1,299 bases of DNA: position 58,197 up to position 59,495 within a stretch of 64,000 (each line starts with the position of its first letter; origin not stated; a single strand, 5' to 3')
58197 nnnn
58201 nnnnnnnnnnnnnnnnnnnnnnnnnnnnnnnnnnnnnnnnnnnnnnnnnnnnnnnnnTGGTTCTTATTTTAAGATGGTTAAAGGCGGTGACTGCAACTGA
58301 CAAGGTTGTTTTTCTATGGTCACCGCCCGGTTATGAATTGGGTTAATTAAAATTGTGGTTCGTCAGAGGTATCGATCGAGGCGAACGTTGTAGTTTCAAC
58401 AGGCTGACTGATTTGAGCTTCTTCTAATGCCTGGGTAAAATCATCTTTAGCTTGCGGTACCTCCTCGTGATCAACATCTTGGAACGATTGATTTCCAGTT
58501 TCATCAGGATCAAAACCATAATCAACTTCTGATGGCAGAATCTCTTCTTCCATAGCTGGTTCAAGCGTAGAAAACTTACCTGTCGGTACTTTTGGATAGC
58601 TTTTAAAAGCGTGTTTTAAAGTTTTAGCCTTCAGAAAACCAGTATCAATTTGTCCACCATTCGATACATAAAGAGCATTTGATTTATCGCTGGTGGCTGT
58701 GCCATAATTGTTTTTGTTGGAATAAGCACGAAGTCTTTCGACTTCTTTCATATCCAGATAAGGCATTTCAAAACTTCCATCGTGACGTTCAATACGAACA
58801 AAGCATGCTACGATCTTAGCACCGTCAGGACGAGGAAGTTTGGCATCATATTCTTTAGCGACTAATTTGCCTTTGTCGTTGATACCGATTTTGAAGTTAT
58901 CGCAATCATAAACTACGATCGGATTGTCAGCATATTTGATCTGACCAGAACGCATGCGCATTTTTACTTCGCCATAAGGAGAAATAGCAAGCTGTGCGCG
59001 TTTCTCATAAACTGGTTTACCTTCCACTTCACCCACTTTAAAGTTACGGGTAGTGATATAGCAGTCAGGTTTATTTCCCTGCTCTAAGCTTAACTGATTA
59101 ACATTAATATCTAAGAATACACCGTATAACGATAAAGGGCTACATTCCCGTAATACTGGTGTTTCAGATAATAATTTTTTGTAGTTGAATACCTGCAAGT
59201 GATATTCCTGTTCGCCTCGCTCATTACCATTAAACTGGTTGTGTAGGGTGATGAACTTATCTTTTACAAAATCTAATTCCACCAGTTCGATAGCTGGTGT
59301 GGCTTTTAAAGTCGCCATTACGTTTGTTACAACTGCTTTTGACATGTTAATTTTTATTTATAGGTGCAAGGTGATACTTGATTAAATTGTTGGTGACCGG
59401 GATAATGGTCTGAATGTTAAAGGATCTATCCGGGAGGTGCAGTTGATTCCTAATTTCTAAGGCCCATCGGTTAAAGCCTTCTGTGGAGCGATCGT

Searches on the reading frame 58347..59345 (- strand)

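Call 26: search_protein_families(library=pfam, proteins=[window:58347-59345:-], max_evalue=0.001)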
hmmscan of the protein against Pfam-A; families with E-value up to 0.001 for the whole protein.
window:58347-59345:- (332 aa): 1 family
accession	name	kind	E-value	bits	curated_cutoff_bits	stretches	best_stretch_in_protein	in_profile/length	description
PF03837.19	RecT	-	1.8e-09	37.8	24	1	59-214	11-150/198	RecT family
